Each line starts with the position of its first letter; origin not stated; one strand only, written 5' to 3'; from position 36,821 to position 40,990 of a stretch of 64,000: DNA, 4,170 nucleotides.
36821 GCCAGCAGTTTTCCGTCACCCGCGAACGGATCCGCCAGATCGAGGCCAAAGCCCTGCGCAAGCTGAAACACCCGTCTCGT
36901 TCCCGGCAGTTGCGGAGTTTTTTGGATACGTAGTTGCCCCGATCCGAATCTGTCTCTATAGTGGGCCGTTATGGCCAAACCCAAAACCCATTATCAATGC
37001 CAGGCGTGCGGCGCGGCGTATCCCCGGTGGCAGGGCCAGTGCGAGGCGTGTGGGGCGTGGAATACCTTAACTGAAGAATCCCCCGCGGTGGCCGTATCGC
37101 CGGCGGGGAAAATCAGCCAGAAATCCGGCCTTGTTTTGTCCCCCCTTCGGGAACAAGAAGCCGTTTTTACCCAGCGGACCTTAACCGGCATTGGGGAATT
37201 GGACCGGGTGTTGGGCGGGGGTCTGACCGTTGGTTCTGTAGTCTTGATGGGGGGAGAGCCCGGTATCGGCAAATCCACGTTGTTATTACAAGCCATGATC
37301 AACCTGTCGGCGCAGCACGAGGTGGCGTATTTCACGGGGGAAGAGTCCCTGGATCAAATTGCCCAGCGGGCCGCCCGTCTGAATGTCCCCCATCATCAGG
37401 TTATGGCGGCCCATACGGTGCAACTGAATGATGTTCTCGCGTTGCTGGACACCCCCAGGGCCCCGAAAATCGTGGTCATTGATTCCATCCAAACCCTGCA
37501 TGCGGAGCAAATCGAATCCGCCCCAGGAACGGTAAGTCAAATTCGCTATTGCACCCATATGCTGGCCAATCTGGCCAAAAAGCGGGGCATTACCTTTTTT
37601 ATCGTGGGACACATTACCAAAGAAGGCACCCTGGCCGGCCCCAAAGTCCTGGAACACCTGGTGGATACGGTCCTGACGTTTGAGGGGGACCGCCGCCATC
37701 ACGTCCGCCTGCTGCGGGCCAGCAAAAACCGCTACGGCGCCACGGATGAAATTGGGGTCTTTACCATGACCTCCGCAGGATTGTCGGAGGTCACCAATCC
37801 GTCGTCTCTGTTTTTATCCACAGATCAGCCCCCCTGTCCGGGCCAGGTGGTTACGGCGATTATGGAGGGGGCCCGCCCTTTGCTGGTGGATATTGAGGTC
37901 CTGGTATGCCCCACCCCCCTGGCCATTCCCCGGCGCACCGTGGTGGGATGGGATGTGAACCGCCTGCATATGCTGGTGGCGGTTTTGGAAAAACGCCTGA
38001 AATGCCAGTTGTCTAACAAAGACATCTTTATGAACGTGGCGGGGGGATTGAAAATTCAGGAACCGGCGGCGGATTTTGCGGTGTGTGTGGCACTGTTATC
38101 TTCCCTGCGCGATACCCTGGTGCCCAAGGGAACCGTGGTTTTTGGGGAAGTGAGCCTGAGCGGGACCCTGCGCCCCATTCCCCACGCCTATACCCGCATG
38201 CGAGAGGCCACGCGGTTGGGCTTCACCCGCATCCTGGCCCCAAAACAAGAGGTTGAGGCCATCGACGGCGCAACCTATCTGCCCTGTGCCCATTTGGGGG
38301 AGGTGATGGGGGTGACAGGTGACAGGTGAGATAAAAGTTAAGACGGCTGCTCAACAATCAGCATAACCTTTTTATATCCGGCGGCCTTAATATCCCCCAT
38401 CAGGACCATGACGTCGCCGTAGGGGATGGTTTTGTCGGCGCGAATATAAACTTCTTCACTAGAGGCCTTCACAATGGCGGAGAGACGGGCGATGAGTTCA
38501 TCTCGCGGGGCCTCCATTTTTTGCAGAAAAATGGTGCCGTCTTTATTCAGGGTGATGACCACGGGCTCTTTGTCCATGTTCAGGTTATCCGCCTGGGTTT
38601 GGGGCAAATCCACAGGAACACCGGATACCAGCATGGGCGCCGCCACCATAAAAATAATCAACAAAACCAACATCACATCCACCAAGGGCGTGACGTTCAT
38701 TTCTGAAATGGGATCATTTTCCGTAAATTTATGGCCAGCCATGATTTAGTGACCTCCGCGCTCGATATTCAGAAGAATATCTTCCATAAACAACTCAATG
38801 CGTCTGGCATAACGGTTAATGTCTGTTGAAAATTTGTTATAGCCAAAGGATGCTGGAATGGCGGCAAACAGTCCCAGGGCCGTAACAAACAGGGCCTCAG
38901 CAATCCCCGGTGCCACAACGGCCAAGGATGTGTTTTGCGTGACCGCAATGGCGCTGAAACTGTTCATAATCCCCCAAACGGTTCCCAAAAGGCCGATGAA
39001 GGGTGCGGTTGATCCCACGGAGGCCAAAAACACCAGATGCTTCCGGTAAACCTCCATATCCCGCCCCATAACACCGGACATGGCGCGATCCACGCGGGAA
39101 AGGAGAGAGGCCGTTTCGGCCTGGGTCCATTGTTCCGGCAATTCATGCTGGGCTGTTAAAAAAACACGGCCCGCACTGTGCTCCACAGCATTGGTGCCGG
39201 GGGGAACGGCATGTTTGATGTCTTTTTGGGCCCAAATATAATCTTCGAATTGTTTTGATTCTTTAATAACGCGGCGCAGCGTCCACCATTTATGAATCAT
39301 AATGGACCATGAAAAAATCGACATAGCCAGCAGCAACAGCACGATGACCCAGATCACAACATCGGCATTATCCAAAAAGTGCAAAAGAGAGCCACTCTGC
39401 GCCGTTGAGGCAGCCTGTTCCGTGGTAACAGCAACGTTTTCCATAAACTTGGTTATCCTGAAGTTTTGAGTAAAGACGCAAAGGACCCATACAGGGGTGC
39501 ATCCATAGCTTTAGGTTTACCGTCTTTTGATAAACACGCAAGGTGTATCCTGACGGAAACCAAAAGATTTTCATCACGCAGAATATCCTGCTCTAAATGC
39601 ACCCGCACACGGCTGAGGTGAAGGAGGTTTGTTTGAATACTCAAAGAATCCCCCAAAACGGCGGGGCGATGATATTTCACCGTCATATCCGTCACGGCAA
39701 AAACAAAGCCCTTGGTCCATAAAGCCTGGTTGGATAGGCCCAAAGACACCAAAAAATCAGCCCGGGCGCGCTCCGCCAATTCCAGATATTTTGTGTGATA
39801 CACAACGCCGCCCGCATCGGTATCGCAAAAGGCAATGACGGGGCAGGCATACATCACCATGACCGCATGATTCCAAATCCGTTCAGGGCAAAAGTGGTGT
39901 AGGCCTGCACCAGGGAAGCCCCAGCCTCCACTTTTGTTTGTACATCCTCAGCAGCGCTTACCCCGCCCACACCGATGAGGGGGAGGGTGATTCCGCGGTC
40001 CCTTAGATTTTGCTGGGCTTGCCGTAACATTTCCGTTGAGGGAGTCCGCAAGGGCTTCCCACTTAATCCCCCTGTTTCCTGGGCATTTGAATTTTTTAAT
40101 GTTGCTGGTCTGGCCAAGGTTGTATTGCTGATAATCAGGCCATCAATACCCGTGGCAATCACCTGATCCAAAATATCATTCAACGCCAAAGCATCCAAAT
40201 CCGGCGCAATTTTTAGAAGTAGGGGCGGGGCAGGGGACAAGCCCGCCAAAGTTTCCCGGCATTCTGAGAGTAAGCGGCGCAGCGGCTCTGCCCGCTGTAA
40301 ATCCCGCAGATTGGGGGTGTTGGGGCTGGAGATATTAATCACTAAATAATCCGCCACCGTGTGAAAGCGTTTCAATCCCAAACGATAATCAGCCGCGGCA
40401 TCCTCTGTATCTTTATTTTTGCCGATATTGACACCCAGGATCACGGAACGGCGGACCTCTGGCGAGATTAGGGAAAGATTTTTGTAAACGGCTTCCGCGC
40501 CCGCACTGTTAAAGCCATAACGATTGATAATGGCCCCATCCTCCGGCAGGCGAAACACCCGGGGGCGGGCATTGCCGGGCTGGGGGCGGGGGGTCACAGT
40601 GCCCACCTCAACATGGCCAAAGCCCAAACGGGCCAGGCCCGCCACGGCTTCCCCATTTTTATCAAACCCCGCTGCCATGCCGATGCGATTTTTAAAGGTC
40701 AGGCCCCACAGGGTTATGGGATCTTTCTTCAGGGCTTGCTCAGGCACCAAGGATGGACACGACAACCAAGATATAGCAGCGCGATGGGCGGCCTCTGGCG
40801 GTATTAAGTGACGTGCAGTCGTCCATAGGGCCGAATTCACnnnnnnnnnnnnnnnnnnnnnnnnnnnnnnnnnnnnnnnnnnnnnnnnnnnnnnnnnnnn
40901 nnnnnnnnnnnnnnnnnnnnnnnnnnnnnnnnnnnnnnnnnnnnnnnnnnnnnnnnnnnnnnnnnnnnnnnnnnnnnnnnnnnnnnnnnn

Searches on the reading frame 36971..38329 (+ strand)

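Call 79: search_protein_families(library=pfam, proteins=[window:36971-38329:+], max_evalue=0.00001)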
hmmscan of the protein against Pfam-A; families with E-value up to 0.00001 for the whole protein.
window:36971-38329:+ (452 aa): 6 families
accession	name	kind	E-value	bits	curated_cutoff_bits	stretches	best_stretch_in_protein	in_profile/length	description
PF06745.19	ATPase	-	4.3e-15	56.2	26.6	1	72-145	3-78/231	KaiC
PF13481.12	AAA_25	-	2.4e-11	44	27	1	67-219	12-194/195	AAA domain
PF18073.7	Zn_ribbon_LapB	-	1.4e-10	41.1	25.7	1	8-35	1-28/28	Rubredoxin metal binding domain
PF13541.12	ChlI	-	1.6e-08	34.9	27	1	343-426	36-120/121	Subunit ChlI of Mg-chelatase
PF03796.21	DnaB_C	-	4.4e-08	33.3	27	1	72-143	4-78/255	DnaB-like helicase C terminal domain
PF05362.19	Lon_C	-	2.2e-06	27.8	21.1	0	347-431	91-176/205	Lon protease (S16) C-terminal proteolytic domain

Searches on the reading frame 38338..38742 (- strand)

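Call 79: search_protein_families(library=pfam, proteins=[window:38338-38742:-], max_evalue=0.00001)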
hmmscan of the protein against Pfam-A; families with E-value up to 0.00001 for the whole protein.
window:38338-38742:- (134 aa): 1 family
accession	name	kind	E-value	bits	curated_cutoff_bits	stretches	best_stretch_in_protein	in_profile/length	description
PF02472.21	ExbD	-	1.5e-28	99.9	25.4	1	10-131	3-126/128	Biopolymer transport protein ExbD/TolR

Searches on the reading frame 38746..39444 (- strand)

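Call 79: search_protein_families(library=pfam, proteins=[window:38746-39444:-], max_evalue=0.00001)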
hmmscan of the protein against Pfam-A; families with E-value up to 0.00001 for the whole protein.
window:38746-39444:- (232 aa): 1 family
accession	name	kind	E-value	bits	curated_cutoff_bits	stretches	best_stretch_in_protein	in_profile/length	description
PF01618.21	MotA_ExbB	-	3.1e-32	111.4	22.9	1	113-217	22-126/127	MotA/TolQ/ExbB proton channel family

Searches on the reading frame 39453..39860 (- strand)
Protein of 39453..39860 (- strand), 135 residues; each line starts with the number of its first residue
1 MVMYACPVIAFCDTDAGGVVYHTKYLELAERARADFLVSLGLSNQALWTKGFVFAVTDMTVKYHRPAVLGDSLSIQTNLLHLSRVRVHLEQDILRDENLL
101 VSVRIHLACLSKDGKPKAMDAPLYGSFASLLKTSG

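Call 79: search_protein_families(library=pfam, proteins=[window:39453-39860:-], max_evalue=0.00001)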
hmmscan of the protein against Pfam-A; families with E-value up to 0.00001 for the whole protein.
window:39453-39860:- (135 aa): 2 families
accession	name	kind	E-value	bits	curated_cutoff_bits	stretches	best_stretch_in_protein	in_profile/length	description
PF13279.12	4HBT_2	-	8.3e-15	55.8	25.5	1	13-118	5-113/122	Thioesterase-like superfamily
PF03061.28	4HBT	-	6.7e-14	52.4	20.6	1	17-100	1-77/79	Thioesterase superfamily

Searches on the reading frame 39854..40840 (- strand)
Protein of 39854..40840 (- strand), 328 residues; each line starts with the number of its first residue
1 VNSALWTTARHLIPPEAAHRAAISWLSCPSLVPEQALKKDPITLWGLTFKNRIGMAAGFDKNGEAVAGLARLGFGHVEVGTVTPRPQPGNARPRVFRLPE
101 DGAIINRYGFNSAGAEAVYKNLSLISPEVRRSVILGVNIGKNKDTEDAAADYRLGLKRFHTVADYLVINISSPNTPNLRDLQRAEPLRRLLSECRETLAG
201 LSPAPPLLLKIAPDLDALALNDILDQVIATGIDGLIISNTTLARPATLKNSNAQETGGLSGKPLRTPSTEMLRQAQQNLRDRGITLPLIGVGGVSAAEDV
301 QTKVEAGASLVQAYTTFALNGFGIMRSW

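Call 79: search_protein_families(library=pfam, proteins=[window:39854-40840:-], max_evalue=0.00001)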
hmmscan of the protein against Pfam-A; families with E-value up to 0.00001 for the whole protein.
window:39854-40840:- (328 aa): 1 family
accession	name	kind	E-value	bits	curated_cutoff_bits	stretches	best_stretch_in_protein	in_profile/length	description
PF01180.27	DHO_dh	-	2e-76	257.4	27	1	43-324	5-279/291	Dihydroorotate dehydrogenase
